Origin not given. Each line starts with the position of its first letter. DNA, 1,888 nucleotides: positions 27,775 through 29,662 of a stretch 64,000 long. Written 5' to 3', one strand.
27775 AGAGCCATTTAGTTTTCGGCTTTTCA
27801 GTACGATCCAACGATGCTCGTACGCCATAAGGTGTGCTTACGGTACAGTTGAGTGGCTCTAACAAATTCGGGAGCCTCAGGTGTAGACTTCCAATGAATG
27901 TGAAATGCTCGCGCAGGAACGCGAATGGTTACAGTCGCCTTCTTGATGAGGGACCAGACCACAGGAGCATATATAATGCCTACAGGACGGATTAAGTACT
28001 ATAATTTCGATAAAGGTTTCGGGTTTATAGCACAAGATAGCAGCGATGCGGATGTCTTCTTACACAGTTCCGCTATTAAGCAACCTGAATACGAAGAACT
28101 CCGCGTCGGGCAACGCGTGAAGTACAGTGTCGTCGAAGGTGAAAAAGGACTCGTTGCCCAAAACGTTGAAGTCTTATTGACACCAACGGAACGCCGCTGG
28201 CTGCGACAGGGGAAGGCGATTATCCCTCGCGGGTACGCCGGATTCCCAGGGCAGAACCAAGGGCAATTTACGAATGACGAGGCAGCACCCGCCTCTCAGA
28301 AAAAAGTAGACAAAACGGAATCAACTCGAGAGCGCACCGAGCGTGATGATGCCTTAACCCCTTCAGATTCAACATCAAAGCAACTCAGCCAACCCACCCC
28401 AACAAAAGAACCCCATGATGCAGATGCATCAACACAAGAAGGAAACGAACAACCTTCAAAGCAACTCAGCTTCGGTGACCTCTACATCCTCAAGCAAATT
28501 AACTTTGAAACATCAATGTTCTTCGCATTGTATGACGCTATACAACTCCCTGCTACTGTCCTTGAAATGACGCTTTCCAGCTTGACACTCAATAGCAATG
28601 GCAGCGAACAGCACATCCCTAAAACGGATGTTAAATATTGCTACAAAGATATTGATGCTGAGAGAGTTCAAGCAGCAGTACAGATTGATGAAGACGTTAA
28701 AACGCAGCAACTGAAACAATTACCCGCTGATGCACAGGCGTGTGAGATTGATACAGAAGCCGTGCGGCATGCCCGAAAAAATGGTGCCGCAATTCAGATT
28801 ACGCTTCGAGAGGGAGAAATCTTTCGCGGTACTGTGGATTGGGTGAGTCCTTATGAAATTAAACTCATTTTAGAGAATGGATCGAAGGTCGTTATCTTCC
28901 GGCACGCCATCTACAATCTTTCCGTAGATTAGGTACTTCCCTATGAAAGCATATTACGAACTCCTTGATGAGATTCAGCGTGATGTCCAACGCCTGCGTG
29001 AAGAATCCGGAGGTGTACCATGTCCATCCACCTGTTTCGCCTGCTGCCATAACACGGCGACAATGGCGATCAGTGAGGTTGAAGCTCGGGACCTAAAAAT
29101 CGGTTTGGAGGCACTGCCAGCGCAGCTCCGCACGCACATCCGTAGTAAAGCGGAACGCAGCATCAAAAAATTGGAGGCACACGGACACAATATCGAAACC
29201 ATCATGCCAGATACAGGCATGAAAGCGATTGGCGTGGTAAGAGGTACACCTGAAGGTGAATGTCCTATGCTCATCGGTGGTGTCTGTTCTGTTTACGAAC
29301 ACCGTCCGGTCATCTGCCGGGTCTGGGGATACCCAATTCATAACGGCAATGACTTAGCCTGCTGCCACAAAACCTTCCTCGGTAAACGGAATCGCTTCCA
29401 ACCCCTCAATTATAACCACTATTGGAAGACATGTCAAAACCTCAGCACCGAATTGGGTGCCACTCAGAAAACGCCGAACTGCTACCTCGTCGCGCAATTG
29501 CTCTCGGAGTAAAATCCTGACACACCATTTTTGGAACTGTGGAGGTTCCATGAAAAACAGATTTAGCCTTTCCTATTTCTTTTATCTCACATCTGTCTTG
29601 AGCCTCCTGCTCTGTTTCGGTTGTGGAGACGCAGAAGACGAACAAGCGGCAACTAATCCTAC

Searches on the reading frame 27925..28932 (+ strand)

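Call 64: search_protein_families(library=pfam, proteins=[window:27925-28932:+], max_evalue=0.01)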
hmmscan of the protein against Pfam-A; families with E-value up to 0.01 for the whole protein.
window:27925-28932:+ (335 aa): 4 families
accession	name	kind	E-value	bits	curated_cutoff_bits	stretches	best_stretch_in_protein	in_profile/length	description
PF00313.28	CSD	-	6.8e-20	71.2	27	1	20-82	2-64/66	'Cold-shock' DNA-binding domain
PF21979.2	Hfq_1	-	0.00016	22.1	27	1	283-330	10-57/61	Hfq related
PF17209.9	Hfq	-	0.0034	17.4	27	1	281-330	7-55/64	Hfq protein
PF08206.17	OB_RNB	-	0.0084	16.2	24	0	29-52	7-30/58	Ribonuclease B OB domain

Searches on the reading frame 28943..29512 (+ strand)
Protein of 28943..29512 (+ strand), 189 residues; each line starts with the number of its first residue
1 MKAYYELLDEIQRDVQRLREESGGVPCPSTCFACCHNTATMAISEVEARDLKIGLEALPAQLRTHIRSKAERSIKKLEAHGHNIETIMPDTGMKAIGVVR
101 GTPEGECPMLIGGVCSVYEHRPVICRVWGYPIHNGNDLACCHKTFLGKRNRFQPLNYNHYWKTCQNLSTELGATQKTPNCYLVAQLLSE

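Call 64: search_protein_families(library=pfam, proteins=[window:28943-29512:+], max_evalue=0.01)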
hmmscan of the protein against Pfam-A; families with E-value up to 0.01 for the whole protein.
window:28943-29512:+ (189 aa): 1 family
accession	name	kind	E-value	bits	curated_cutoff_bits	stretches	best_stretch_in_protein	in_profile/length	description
PF03692.20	CxxCxxCC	-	1.8e-05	25.8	23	1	27-127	2-68/85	Putative zinc- or iron-chelating domain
